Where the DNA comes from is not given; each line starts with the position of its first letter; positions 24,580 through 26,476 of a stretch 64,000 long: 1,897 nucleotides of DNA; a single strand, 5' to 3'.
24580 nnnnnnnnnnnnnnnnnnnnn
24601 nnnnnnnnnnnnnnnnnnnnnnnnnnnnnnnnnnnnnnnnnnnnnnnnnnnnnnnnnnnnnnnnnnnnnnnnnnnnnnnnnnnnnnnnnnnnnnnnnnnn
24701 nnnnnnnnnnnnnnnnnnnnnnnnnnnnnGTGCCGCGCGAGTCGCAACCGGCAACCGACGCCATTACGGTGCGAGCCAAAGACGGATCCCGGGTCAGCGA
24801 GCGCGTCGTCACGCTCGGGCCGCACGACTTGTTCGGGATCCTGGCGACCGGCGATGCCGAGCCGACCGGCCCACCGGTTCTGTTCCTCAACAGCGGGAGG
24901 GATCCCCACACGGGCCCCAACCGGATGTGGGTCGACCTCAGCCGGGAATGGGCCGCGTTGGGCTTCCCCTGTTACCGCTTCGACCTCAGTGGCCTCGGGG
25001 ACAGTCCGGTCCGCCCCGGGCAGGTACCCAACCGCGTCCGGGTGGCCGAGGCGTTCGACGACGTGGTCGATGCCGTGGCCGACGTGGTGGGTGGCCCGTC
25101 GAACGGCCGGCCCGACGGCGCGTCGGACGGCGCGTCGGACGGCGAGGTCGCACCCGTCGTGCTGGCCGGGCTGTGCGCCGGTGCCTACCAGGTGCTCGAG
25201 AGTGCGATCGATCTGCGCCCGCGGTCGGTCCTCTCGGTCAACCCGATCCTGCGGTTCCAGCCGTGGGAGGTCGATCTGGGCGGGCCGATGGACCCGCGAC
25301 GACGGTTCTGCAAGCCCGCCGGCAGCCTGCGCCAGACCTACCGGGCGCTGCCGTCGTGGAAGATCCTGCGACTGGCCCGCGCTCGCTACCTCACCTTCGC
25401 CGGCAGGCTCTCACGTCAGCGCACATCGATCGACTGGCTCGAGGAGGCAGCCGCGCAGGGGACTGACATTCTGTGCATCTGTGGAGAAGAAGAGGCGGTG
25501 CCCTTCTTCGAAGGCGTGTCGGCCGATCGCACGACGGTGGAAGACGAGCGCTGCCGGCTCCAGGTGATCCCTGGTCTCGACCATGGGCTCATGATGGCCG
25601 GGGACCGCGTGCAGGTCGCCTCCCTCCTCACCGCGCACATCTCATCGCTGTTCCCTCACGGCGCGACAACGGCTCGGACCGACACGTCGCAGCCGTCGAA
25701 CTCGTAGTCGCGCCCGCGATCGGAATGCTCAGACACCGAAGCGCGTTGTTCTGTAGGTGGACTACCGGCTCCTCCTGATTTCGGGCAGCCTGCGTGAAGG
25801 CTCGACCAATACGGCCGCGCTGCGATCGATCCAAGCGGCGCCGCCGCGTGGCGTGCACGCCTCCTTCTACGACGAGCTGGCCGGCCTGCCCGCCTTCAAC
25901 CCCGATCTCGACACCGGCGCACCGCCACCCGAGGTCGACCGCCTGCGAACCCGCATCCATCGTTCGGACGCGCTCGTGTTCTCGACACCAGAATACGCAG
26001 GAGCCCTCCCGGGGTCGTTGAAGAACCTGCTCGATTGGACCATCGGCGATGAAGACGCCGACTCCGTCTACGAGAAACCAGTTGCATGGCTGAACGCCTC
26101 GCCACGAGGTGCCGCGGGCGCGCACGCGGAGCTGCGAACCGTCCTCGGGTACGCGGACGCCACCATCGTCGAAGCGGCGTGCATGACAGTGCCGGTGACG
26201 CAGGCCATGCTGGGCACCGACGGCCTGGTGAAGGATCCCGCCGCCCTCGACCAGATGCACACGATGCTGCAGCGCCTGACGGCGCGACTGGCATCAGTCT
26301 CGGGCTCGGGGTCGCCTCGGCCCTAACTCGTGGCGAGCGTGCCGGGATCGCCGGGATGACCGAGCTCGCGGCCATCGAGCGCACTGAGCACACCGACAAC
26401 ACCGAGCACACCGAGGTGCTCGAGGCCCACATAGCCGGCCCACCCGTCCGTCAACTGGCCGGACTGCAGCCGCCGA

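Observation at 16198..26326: Eight translationally coupled genes around an aaRS-like amino acid:carrier-protein ligase and a Wzx flippase: candidate envelope-glycan aminoacylation system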

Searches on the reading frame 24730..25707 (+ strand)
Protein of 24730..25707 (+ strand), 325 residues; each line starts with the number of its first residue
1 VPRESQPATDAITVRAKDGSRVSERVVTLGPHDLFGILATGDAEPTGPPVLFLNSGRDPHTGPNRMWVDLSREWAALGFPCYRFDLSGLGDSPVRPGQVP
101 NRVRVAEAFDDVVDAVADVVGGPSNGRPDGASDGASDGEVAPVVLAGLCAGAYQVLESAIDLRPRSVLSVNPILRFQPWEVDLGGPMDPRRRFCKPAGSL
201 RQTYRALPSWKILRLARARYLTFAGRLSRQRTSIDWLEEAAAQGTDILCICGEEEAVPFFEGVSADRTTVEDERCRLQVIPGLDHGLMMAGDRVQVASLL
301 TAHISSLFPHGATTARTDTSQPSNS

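Call 6: search_protein_families(library=pfam, max_evalue=0.01, proteins=[window:24730-25707:+])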
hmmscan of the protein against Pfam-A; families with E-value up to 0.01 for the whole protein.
window:24730-25707:+ (325 aa): 2 families
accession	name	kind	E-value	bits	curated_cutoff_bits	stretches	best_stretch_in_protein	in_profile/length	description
PF12697.13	Abhydrolase_6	-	1.5e-10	42.6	26.3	1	61-293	10-213/217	Alpha/beta hydrolase family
PF12146.15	Hydrolase_4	-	0.0024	17.6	27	0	69-117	22-70/239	Serine aminopeptidase, S33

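Call 7: search_protein_families(library=ncbifam, max_evalue=0.01, proteins=[window:24730-25707:+])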
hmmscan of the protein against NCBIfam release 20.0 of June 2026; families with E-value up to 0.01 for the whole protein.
window:24730-25707:+ (325 aa): 1 family
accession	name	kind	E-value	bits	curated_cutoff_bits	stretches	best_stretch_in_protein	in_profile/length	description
TIGR03100.1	hydr1_PEP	hypoth_equivalog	7.1e-09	35.4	168.45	1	32-94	12-73/274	hydrolase 1, exosortase A system-associated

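Call 73: find_homologous_proteins(query=window:24730-25704:+, max_evalue=0.00001)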
Query window:24730-25704:+ (325 aa): 35 proteins with E <= 0.00001 among 6962 candidates.
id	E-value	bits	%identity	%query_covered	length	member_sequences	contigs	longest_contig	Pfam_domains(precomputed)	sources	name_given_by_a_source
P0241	9.5e-217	737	100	100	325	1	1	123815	PF12697.14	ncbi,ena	-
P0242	2.8e-119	416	77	78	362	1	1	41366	-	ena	-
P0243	6.9e-109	382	67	79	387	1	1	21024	-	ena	-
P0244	1.4e-104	368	60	91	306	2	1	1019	PF12697.14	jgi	jgi:pimeloyl-ACP methyl ester carboxylesterase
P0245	2.3e-101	357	60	91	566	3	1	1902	PF00561.27,PF12146.16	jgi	jgi:alpha-beta hydrolase superfamily lysophospholipase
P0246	1.5e-100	355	63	81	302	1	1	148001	-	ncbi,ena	-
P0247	2.6e-99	351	65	76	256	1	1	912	PF12697.14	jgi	jgi:pimeloyl-ACP methyl ester carboxylesterase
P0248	7.5e-98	346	57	91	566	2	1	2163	PF20408.5,PF12697.14,PF00561.27,PF12146.16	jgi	-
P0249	3.9e-92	327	55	92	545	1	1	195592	PF12697.14,PF00561.27,PF12146.16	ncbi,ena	-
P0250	9.1e-91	323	52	98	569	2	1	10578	PF12697.14,PF00561.27,PF12146.16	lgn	-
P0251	8.2e-74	267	63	65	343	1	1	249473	PF12697.14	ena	-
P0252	1.3e-71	260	44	97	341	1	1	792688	-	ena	-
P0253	1.1e-69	253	45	92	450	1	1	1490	-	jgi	jgi:hypothetical protein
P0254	2.7e-69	252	47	90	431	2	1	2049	PF12697.14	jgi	-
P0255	5.4e-52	195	42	92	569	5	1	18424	PF12146.16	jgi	-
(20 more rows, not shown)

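Call 83: predict_structure(alignment_id=A5)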
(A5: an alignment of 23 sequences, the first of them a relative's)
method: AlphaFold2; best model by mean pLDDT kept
length: 566 residues; sequences in the alignment: 23
mean_pLDDT: 83.2   pTM: 0.86
mean pLDDT of the five models: 83.2, 82.2, 82.2, 82.1, 81.3
residues with pLDDT >= 90: 265; 70-90: 192; 50-70: 83; < 50: 26
segments of 3 or more residues with pLDDT < 50: 315-317, 507-512, 556-566
pLDDT, mean of each block of 10 residues (from residue 1): 80 86 94 90 80 95 85 57 86 95 96 95 96 95 90 76 79 88 95 96 89 96 71 69 97 94 88 90 92 93 92 55 87 94 85 84 93 83 85 91 94 89 84 85 53 63 62 75 91 86 58 60 79 82 92 56 30
secondary structure, 60 per line:
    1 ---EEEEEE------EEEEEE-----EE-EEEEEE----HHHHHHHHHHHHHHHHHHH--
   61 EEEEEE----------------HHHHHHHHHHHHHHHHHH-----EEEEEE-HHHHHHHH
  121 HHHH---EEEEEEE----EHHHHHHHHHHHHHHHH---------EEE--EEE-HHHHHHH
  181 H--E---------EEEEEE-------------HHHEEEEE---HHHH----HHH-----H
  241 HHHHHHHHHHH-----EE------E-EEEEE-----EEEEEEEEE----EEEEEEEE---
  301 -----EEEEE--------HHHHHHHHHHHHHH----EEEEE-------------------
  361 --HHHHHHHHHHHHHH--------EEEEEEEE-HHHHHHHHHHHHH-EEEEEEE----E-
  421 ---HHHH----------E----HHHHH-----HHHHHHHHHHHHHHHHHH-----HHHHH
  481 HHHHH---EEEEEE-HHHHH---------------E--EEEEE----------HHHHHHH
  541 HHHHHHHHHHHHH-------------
elements in order: E4-9 E16-21 E30-35 H40-58 E61-66 H83-100 E106-111 H113-124 E128-134 H140-155 E165-167 E170-172 H174-181 E194-199 E216-220 H224-227 H240-251 E267-271 E277-285 E290-297 E306-310 H319-332 E337-341 H363-376 E385-392 H394-406 E408-414 H424-427 H443-447 H453-470 H476-485 E489-494 H496-500 E519-523 H534-553

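Call 85: fold_search(model_id=the predicted structure, library=pdb)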
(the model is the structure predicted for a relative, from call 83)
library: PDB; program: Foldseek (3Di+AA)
matches with E <= 10: 1587; with E <= 0.001: 1022
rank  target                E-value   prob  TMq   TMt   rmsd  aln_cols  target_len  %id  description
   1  7q4j_A                5.0e-11  1.00  0.35  0.73   4.9       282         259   18  A thermostable lipase from Thermoanaerobacter thermohydrosulfuricus in complex a monoacylglycerol intermediate (released 2023-05-10)
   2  7q4h_A                7.1e-11  1.00  0.35  0.72   5.1       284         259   19  A thermostable lipase from Thermoanaerobacter thermohydrosulfuricus in complex with PMSF (released 2023-05-10)
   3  9h0z_C                3.1e-10  1.00  0.34  0.72   4.4       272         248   18  Crystal structure of TTL[Nle], thermophilic lipase TTL from Thermoanaerobacter thermohydrosulfuricus containing non-ca (released 2025-10-29)
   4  9h0z_F                3.1e-10  1.00  0.34  0.72   5.3       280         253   18  Crystal structure of TTL[Nle], thermophilic lipase TTL from Thermoanaerobacter thermohydrosulfuricus containing non-ca (released 2025-10-29)
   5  7qjm_B                3.1e-10  1.00  0.34  0.60   7.2       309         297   16  Crystal structure of an alpha/beta-hydrolase enzyme from Chloroflexus sp. MS-G (202) (released 2022-12-28)
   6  9h0z_D                3.4e-10  1.00  0.33  0.71   5.2       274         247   18  Crystal structure of TTL[Nle], thermophilic lipase TTL from Thermoanaerobacter thermohydrosulfuricus containing non-ca (released 2025-10-29)
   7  7qjm_A                3.4e-10  1.00  0.34  0.60   7.3       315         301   17  Crystal structure of an alpha/beta-hydrolase enzyme from Chloroflexus sp. MS-G (202) (released 2022-12-28)
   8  9h0z_E                4.1e-10  1.00  0.34  0.73   4.6       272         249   19  Crystal structure of TTL[Nle], thermophilic lipase TTL from Thermoanaerobacter thermohydrosulfuricus containing non-ca (released 2025-10-29)
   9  9h0z_A                6.9e-10  1.00  0.34  0.70   5.0       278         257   18  Crystal structure of TTL[Nle], thermophilic lipase TTL from Thermoanaerobacter thermohydrosulfuricus containing non-ca (released 2025-10-29)
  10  3pf9                  1.0e-09  1.00  0.33  0.69   5.1       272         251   14  Crystal structure of the Lactobacillus johnsonii cinnamoyl esterase LJ0536 S106A mutant (released 2011-08-31)
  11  8b4u                  1.6e-09  1.00  0.35  0.69   5.4       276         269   22  The crystal structure of PET46, a PETase enzyme from Candidatus bathyarchaeota (released 2023-08-23)
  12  7z2x_A                3.6e-09  1.00  0.33  0.66   4.0       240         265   17  Wild-type ferulic acid esterase from Lactobacillus buchneri (released 2022-11-30)
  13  7xri_A                5.7e-09  1.00  0.32  0.65   5.4       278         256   15  Feruloyl esterase mutant -S106A (released 2023-05-17)
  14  7z2v_B                6.4e-09  1.00  0.35  0.71   4.4       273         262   18  Ferulic acid esterase variant S114A from Lactobacillus buchneri (released 2022-11-30)
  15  3pfb_A                6.4e-09  1.00  0.33  0.70   5.3       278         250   15  Crystal structure of the Lactobacillus johnsonii cinnamoyl esterase LJ0536 S106A mutant in complex with ethylferulate (released 2011-08-31)
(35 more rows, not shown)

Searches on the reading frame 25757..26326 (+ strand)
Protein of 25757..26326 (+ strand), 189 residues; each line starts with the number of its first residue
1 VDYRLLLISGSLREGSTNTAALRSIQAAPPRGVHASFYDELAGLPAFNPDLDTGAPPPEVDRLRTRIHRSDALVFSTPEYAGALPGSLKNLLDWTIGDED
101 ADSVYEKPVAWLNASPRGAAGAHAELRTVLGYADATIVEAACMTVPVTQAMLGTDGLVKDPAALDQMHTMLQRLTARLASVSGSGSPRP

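Call 6: search_protein_families(library=pfam, max_evalue=0.01, proteins=[window:25757-26326:+])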
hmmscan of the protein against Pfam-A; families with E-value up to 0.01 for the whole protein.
window:25757-26326:+ (189 aa): 2 families
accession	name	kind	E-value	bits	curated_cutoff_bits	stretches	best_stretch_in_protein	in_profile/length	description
PF03358.20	FMN_red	-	4.1e-27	95.1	24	1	4-143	2-145/152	NADPH-dependent FMN reductase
PF02525.22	Flavodoxin_2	-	4.6e-05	23.7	27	1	5-95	3-103/198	Flavodoxin-like fold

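Call 87: search_protein_families(library=ncbifam, max_evalue=0.001, proteins=[window:25757-26323:+])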
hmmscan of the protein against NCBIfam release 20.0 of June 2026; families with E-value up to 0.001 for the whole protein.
window:25757-26323:+ (189 aa): 4 families
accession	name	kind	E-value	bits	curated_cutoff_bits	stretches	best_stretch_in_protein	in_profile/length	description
TIGR03566.1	FMN_reduc_MsuE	equivalog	1.5e-05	24.8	212.5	1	6-174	3-167/174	FMN reductase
TIGR03567.1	FMN_reduc_SsuE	equivalog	6.8e-05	22.9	164.05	1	5-93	2-89/171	NADPH-dependent FMN reductase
TIGR02690.1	resist_ArsH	equivalog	0.00029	20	292.25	1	4-95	28-116/219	arsenical resistance protein ArsH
NF007859.0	PRK10569.1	equivalog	0.00058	19.6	225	1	56-94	53-91/191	NADPH-dependent FMN reductase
